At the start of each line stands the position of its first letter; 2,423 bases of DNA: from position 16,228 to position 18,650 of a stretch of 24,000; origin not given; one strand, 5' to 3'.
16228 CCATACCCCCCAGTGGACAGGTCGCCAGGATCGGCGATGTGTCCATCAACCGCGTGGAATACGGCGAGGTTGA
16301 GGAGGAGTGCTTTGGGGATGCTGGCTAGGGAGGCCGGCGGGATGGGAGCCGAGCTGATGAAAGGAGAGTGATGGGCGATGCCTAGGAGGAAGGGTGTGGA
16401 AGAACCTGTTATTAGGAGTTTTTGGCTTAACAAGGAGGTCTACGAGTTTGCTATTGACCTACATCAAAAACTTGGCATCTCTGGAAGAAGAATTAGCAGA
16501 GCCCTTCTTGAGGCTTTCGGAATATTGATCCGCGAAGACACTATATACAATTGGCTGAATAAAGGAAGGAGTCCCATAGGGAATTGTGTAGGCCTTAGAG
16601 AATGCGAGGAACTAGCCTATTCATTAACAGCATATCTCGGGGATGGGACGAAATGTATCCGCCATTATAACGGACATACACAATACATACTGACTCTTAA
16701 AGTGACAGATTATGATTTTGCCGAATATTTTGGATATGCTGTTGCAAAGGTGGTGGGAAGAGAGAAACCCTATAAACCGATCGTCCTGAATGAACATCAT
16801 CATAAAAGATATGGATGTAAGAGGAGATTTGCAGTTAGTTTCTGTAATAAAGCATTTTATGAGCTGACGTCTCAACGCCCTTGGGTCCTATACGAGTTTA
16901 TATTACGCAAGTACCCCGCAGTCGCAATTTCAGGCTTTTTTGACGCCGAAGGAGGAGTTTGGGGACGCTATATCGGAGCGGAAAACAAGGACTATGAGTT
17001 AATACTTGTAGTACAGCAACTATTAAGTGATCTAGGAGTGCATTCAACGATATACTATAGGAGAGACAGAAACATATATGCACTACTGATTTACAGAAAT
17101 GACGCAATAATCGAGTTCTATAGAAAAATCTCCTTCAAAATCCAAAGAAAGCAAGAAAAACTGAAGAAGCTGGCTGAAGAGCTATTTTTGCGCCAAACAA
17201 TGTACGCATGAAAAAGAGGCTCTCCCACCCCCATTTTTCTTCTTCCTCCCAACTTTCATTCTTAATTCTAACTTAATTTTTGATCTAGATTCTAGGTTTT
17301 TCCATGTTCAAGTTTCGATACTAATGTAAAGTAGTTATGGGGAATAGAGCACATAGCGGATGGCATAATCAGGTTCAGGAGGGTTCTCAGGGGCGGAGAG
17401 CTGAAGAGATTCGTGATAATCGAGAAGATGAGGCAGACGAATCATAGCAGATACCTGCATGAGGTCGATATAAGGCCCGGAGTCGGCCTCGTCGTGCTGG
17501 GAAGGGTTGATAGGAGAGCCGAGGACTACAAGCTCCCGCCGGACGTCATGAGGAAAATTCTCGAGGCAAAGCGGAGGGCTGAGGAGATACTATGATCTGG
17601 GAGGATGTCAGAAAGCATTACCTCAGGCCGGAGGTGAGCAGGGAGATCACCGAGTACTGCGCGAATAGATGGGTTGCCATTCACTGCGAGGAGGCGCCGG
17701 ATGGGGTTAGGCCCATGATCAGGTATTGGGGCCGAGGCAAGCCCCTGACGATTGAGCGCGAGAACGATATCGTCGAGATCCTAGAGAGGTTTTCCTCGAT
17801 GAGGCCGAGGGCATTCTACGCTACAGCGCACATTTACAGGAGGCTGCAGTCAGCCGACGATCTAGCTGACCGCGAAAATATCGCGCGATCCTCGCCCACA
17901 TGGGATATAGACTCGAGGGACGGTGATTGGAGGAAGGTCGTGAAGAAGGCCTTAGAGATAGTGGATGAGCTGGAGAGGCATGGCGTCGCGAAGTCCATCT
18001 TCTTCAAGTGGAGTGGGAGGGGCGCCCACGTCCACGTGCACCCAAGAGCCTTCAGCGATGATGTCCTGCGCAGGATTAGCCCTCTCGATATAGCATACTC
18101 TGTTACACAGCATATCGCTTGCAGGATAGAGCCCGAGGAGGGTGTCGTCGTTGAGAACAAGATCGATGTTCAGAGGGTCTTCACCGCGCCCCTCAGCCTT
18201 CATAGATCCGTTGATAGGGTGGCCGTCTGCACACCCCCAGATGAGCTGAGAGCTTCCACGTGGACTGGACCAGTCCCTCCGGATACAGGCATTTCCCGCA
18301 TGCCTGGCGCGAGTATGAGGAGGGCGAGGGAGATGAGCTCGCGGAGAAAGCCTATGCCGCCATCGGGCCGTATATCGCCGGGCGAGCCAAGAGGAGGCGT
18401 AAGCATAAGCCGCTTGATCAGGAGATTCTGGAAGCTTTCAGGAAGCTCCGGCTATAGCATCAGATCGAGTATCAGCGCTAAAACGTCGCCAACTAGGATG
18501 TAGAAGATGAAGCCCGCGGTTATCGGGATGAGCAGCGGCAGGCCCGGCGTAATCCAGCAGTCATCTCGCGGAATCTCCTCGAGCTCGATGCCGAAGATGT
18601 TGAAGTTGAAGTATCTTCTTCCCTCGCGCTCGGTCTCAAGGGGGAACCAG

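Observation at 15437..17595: KaiC/aRadC-like ATPase gene split at its conserved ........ motif by an out-of-frame 1.36-kb insert carrying a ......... endonuclease (not an intein)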

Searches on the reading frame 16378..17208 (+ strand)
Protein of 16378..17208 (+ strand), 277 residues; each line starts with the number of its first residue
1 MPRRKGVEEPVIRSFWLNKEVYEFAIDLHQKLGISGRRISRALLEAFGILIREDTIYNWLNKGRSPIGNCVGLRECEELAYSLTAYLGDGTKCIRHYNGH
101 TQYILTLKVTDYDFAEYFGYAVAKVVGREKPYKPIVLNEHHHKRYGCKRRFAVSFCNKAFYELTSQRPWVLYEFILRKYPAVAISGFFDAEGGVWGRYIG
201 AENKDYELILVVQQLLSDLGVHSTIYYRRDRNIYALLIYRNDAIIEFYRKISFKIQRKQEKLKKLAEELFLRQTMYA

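Call 6: search_protein_families(library=pfam, proteins=[window:16378-17208:+], max_evalue=0.1)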
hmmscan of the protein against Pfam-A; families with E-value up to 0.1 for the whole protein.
window:16378-17208:+ (277 aa): 1 family
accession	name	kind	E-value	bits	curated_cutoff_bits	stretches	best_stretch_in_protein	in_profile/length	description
PF14528.11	LAGLIDADG_3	-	8.6e-14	52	22.5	1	183-251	6-81/82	LAGLIDADG-like domain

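Call 11: find_encoding_contigs(protein=window:16378-17208:+, flank=10000, max_places=10)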
Protein window:16378-17208:+ (277 aa): 24 contigs read that carry it; 9 places shown.
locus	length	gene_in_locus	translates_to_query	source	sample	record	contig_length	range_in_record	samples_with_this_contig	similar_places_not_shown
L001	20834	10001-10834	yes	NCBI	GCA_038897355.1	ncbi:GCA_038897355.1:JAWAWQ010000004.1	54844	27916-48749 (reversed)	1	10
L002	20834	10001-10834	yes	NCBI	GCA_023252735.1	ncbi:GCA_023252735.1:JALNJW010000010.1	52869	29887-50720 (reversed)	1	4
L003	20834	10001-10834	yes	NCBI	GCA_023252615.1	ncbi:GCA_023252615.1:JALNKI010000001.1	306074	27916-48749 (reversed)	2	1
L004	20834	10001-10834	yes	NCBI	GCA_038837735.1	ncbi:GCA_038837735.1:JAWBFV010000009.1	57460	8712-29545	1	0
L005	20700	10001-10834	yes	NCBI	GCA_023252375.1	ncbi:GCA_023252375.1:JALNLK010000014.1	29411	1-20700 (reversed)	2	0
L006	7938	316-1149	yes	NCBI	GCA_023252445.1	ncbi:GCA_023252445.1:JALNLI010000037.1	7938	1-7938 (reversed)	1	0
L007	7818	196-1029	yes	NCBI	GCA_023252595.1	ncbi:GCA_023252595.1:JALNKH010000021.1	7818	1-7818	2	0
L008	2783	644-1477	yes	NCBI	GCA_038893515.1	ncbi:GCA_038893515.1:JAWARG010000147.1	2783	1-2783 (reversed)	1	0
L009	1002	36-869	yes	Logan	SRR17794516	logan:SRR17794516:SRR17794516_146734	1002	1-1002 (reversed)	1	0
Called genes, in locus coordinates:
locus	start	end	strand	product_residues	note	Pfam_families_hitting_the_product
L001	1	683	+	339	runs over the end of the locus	PF00044:Gp_dh_N, PF02800:Gp_dh_C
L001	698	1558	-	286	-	PF00248:Aldo_ket_red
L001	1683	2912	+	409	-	PF00162:PGK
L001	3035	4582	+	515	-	PF14010:PEPcase_2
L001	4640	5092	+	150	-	PF06094:GGACT, PF13772:AIG2_2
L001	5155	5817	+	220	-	PF09335:VTT_dom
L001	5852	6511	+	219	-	-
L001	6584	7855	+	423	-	PF03853:YjeF_N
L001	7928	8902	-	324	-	-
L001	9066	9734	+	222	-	PF06745:ATPase, PF14417:MEDS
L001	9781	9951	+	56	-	-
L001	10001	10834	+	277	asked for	PF14528:LAGLIDADG_3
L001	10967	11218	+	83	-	PF06745:ATPase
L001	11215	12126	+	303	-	-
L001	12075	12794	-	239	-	PF01478:Peptidase_A24 (weak), PF06847:Arc_PepC_II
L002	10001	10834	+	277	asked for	PF14528:LAGLIDADG_3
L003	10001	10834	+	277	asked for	PF14528:LAGLIDADG_3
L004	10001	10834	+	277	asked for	PF14528:LAGLIDADG_3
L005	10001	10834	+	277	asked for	PF14528:LAGLIDADG_3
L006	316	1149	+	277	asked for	PF14528:LAGLIDADG_3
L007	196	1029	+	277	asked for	PF14528:LAGLIDADG_3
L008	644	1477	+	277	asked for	PF14528:LAGLIDADG_3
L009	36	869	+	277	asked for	PF14528:LAGLIDADG_3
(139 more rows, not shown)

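Call 13: find_homologous_proteins(query=window:16378-17208:+, max_evalue=0.001)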
Query window:16378-17208:+ (277 aa): 3 proteins with E <= 0.001 among 527 candidates.
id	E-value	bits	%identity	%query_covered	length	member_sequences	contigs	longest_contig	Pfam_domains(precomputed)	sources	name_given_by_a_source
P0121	9.7e-163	558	100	88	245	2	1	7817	PF14528.12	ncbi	ncbi:MAG: LAGLIDADG family homing endonuclease, partial [Nitrososphaerota archaeon]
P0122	1.7e-26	111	31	86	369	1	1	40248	PF14528.12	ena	-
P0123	2.9e-14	71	30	61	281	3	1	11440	PF14528.12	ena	-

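Call 14: find_encoding_contigs(protein=P0122, flank=5000, max_places=4)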
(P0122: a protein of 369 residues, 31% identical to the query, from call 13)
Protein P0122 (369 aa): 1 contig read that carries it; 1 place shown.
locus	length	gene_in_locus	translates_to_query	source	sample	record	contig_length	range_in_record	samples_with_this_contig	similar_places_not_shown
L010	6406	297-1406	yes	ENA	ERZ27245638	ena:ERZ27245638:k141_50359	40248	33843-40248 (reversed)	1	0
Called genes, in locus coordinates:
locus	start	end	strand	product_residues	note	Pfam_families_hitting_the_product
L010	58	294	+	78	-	-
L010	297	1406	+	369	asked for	PF14528:LAGLIDADG_3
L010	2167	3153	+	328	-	PF03215:Rad17 (faint), PF13173:AAA_14 (faint), PF05496:RuvB_N, PF13177:DNA_pol3_delta2, PF13191:AAA_16 (weak), PF00004:AAA, PF21960:RCF1-5-like_lid, PF08542:Rep_fac_C, +2 more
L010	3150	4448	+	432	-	PF03215:Rad17, PF13191:AAA_16 (weak), PF00004:AAA, PF13401:AAA_22 (faint), PF21960:RCF1-5-like_lid, PF25361:AAA_lid_RFC1 (weak)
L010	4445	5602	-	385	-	PF13191:AAA_16, PF13401:AAA_22, PF22703:Cdc6_lid, PF09079:WHD_Cdc6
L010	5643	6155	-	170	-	-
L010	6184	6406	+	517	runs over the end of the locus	PF13481:AAA_25 (weak), PF06745:ATPase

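Call 15: find_encoding_contigs(protein=P0123, flank=5000, max_places=4)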
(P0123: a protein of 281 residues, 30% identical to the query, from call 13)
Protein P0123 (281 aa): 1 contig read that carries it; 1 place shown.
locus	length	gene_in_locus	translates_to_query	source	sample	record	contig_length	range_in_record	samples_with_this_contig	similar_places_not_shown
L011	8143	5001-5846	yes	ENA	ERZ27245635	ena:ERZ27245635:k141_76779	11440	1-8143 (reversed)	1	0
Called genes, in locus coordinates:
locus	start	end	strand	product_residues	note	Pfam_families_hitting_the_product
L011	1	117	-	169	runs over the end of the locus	PF01592:NifU_N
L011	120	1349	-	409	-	PF00266:Aminotran_5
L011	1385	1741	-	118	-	PF13744:HTH_37 (weak), PF01381:HTH_3, PF09048:Cro (weak), PF13560:HTH_31 (faint)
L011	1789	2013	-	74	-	PF01206:TusA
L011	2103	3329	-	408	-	PF00266:Aminotran_5, PF00155:Aminotran_1_2, PF01041:DegT_DnrJ_EryC1, PF01053:Cys_Met_Meta_PP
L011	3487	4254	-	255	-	PF04402:SIMPL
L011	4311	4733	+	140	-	-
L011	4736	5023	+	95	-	-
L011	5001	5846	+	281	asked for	PF14528:LAGLIDADG_3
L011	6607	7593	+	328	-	PF03215:Rad17 (faint), PF13173:AAA_14 (faint), PF05496:RuvB_N, PF13177:DNA_pol3_delta2, PF13191:AAA_16 (weak), PF00004:AAA, PF21960:RCF1-5-like_lid, PF08542:Rep_fac_C, +2 more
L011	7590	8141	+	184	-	?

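Call 63: search_solved_structures(query=window:16378-17208:+, max_evalue=1)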
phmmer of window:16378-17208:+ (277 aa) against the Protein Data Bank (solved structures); distinct sequences matched with E-value up to 1: 15.
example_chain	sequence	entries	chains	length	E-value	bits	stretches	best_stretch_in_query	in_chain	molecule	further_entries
5ak9_A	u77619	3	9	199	0.023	17.5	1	172-244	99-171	HOMING ENDONUCLEASE I-DMOI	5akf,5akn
5o6g_A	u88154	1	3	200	0.034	17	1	158-244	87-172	Homing endonuclease I-DmoI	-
4un7_G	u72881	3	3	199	0.057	16.2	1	172-244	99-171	HOMING ENDONUCLEASE I-DMOI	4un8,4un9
2vs7_A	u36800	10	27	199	0.058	16.2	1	172-244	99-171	HOMING ENDONUCLEASE I-DMOI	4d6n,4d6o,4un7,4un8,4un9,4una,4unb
5akm_A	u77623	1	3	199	0.06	16.2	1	173-245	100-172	HOMING ENDONUCLEASE I-DMOI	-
1b24_A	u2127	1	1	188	0.06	16.2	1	172-244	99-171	Homing endonuclease I-DmoI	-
2vs8_A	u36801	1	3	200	0.06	16.1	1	172-244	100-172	HOMING ENDONUCLEASE I-DMOI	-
6nu2_7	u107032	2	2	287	0.08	15.7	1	123-190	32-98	39S ribosomal protein L39, mitochondrial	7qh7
5o6i_A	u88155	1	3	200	0.081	15.7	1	177-244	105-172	Homing endonuclease I-DmoI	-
3j7y_7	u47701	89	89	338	0.1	15.4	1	123-190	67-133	mL39 | 39S ribosomal protein L39, mitochondrial | Large ribosomal subunit protein mL39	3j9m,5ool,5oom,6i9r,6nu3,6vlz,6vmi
9hcg_7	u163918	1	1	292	0.12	15.2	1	124-177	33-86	Large ribosomal subunit protein mL39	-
4v1a_c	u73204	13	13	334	0.13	15.1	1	124-178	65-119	MITORIBOSOMAL PROTEIN ML39, MRPL39 | Mitochondrial ribosomal protein L39 | TGS domain-containing protein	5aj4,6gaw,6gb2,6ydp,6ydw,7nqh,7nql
9e9c_7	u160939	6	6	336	0.14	14.9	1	124-177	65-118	Large ribosomal subunit protein mL39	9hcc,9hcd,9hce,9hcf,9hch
4ce4_c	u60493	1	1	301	0.28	14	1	126-178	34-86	MRPL39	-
5a0w_A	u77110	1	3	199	0.38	13.5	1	173-244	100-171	HOMING ENDONUCLEASE I-DMOI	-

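Call 79: search_dna_similar(query=window:16378-17208:+, collection=phages, mode=protein, max_rows=8)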
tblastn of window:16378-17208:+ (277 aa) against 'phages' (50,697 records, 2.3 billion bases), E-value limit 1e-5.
No match.

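Call 80: search_protein_representatives(protein=window:16378-17208:+)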
Query: 277 residues. Proteins with E-value up to 0.001 (for the whole library): 623; up to 1e-10: 107; up to 1e-30: 3. The best 150 are listed.
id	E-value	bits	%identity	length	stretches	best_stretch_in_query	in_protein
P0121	3.1e-163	558.4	100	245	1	33-277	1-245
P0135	4.9e-61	223.1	43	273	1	14-268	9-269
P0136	3.8e-37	144.8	42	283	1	17-264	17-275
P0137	3.5e-29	118.7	39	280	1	20-260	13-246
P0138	4.0e-28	115.2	36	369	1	22-268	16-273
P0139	4.6e-26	108.4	35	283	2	18-231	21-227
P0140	1.0e-25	107.3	34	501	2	22-232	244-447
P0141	5.7e-25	104.8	36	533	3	34-267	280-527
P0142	2.1e-20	89.9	38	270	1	28-264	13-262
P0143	2.9e-20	89.4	33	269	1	20-270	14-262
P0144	3.4e-20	89.2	38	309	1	73-272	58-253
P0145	3.6e-20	89.1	38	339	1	73-268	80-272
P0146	1.0e-19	87.6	37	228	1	55-269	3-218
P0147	1.7e-19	86.9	36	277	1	26-267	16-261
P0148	4.5e-19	85.5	36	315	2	10-234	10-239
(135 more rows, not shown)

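Call 81: find_encoding_contigs(protein=P0135, flank=3000, max_places=3)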
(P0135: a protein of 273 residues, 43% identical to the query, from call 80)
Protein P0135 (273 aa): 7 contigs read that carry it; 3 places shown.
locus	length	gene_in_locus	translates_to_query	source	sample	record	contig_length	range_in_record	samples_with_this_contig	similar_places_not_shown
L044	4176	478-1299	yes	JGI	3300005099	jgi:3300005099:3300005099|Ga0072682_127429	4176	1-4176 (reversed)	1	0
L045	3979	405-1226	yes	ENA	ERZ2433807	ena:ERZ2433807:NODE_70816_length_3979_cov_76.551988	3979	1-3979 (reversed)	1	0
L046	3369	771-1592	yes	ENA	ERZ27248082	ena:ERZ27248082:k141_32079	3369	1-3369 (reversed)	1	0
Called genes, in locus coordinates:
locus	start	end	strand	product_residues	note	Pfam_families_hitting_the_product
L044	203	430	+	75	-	-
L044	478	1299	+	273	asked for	PF14528:LAGLIDADG_3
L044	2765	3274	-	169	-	PF06745:ATPase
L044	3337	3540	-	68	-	-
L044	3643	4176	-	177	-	?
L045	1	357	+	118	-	?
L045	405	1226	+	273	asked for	PF14528:LAGLIDADG_3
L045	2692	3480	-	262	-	PF06745:ATPase, PF08423:Rad51 (weak), PF13481:AAA_25 (weak), PF23442:DUF7125, PF14417:MEDS (faint)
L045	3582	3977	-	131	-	?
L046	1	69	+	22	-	?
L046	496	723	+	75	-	-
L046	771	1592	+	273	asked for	PF14528:LAGLIDADG_3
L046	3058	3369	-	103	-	?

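Call 88: find_encoding_contigs(protein=P0136, flank=4000, max_places=3)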
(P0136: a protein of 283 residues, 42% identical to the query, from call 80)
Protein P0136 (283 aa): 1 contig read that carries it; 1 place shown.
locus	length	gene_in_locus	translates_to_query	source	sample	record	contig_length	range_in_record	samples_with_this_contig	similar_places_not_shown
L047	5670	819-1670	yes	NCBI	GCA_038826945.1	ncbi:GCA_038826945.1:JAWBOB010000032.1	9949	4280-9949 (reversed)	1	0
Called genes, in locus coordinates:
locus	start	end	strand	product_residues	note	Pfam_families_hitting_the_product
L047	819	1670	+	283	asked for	PF14528:LAGLIDADG_3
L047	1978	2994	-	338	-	PF04167:DUF402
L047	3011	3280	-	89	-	PF03685:UPF0147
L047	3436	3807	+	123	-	PF06677:Auto_anti-p27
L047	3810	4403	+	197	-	PF02223:Thymidylate_kin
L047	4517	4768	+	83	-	PF04014:MazE_antitoxin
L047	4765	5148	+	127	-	PF01850:PIN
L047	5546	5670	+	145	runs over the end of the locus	PF01934:HepT-like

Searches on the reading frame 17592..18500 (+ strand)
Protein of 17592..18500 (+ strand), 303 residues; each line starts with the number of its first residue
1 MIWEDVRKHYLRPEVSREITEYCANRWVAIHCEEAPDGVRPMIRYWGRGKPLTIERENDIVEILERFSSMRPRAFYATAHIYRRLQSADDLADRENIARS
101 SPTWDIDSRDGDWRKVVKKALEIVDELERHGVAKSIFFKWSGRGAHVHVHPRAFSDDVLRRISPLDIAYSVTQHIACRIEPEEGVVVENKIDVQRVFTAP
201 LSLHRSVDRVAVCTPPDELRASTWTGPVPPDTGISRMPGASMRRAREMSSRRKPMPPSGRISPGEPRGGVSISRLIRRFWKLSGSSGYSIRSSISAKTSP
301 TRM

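Call 6: search_protein_families(library=pfam, proteins=[window:17592-18500:+], max_evalue=0.1)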
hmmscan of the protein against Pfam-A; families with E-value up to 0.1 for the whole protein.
window:17592-18500:+ (303 aa): 1 family
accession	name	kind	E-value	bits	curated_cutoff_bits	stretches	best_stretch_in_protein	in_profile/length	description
PF01896.25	DNA_primase_S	-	0.09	13.6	26.8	0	105-150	2-59/163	DNA primase small subunit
